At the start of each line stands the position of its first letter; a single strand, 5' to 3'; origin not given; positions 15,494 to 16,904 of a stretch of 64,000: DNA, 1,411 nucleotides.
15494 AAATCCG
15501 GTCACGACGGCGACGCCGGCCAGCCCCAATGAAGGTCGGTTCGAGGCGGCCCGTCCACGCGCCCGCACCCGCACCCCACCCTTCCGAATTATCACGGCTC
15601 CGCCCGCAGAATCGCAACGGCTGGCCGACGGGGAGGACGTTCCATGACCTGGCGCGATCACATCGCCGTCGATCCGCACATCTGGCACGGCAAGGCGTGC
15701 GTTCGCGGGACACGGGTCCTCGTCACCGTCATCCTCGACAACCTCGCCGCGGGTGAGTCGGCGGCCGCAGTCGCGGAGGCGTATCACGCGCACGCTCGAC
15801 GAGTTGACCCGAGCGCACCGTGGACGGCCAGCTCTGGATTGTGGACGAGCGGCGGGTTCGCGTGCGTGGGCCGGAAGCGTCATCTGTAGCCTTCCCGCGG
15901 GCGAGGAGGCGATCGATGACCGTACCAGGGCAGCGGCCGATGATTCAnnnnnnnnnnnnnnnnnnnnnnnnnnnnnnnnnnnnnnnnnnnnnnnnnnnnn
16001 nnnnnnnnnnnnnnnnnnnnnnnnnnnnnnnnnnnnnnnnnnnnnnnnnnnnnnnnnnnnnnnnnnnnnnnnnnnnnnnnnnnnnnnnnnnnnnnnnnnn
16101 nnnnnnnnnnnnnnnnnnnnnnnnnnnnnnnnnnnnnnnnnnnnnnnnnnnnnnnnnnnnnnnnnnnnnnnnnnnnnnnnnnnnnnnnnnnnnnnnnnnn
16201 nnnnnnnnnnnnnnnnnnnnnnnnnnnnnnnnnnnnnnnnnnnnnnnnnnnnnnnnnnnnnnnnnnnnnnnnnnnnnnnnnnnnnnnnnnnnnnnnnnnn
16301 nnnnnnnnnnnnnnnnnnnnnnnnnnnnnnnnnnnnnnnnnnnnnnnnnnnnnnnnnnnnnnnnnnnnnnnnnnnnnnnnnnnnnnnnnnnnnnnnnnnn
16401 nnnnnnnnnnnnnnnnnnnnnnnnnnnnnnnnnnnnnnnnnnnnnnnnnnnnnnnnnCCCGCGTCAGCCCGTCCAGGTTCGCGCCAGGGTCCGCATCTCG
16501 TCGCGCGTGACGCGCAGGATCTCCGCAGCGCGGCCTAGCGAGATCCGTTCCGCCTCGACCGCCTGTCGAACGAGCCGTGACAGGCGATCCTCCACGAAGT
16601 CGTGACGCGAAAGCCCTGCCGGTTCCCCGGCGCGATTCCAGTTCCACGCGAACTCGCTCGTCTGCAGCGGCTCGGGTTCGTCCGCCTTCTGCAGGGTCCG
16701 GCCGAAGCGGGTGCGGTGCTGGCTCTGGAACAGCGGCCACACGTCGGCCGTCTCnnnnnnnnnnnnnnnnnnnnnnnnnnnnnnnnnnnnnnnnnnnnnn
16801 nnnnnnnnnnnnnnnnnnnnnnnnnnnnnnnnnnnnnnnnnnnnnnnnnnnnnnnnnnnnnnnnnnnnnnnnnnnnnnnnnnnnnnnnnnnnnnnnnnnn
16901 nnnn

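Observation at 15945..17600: HTH + ImmA/IrrE zinc-peptidase gene tightly coupled to a PIN-like gene (RosmerTA-like / COG2856-type module with an unusual effector)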

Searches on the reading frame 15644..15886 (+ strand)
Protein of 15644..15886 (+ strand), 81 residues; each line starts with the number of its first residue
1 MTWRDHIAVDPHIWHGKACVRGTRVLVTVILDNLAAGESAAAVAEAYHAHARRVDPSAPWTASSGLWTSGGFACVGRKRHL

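Call 3: search_protein_families(library=pfam, proteins=[window:15644-15886:+], max_evalue=0.1)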
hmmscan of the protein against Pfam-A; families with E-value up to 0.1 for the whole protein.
window:15644-15886:+ (81 aa): 2 families
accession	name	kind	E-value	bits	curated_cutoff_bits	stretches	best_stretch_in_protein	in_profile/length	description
PF04255.20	DUF433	-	8.1e-13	48.4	23.6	1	7-47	1-41/56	Protein of unknown function (DUF433)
PF24422.1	DUF7552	-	0.02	15.6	27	1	35-60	42-67/76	Domain of unknown function (DUF7552)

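Call 4: search_protein_families(library=padloc, proteins=[window:15644-15886:+], max_evalue=0.1)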
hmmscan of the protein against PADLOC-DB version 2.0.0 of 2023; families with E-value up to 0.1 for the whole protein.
window:15644-15886:+ (81 aa): 0 families

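Call 5: search_protein_families(library=ncbifam, proteins=[window:15644-15886:+], max_evalue=0.1)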
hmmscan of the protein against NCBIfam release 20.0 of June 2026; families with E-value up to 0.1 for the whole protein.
window:15644-15886:+ (81 aa): 1 family
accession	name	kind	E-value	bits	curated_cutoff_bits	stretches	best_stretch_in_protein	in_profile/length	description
TIGR03772.1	anch_rpt_subst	equivalog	0.015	14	350.45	1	6-53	313-355/486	anchored repeat ABC transporter, substrate-binding protein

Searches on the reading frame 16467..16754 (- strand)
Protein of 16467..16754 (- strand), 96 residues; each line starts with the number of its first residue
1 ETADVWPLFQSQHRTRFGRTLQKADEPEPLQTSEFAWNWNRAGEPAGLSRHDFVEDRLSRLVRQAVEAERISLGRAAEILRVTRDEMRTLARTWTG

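Call 22: search_protein_families(library=pfam, alignment_id=A1, max_evalue=1)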
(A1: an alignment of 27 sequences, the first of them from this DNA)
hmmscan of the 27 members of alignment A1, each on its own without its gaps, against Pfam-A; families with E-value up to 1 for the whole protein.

A. member 1, seq(96 aa): 1 family
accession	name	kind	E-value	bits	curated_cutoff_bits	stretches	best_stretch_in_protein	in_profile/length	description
PF03683.19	UPF0175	-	0.0011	19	27.9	1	58-89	21-52/75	Uncharacterised protein family (UPF0175)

B. families by the number of members that match (of 27 scanned): 12 families
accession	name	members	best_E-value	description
PF03683.19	UPF0175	21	1.9e-05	Uncharacterised protein family (UPF0175)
PF02954.25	HTH_8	6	0.0065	Bacterial regulatory protein, Fis family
PF11502.13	BCL9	3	0.029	B-cell lymphoma 9 protein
PF17762.8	HTH_ParB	2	0.074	ParB HTH domain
PF07853.16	DUF1648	2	0.2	Domain of unknown function (DUF1648)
PF22233.2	PhyR_sigma-like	1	0.061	Response regulator PhyR, sigma-like domain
PF23269.1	DUF7074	1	0.097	Domain of unknown function (DUF7074)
PF07900.17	DUF1670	1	0.11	Protein of unknown function (DUF1670)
PF18115.7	Tudor_3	1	0.14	DNA repair protein Crb2 Tudor domain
PF11889.13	Capsid_pestivir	1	0.16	Capsid protein C, pestivirus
PF24448.1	T4_y05I_C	1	0.18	y05I-like putative transcription factor C-terminal domain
PF11415.14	Toxin_37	1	0.22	Antifungal peptide termicin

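Call 23: search_solved_structures(query=A1, max_evalue=10, show_alignments=2)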
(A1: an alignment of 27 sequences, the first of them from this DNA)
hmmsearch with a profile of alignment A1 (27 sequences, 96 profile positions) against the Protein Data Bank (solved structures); distinct sequences matched with E-value up to 10: 6.
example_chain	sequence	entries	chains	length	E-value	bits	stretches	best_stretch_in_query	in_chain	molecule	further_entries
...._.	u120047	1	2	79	0.47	13.9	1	62-91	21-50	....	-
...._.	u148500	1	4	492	0.48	13.9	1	44-93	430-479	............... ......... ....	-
7vjn_B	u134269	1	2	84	0.53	13.8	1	62-90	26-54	anti-CRISPR-associated protein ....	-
7fa3_A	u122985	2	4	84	0.53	13.8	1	62-90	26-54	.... | anti-CRISPR-associated protein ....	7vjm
5exx_A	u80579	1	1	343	0.63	13.5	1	44-91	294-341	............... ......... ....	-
4r7z_A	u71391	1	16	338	1.1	12.7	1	49-77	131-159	Cell division control protein 21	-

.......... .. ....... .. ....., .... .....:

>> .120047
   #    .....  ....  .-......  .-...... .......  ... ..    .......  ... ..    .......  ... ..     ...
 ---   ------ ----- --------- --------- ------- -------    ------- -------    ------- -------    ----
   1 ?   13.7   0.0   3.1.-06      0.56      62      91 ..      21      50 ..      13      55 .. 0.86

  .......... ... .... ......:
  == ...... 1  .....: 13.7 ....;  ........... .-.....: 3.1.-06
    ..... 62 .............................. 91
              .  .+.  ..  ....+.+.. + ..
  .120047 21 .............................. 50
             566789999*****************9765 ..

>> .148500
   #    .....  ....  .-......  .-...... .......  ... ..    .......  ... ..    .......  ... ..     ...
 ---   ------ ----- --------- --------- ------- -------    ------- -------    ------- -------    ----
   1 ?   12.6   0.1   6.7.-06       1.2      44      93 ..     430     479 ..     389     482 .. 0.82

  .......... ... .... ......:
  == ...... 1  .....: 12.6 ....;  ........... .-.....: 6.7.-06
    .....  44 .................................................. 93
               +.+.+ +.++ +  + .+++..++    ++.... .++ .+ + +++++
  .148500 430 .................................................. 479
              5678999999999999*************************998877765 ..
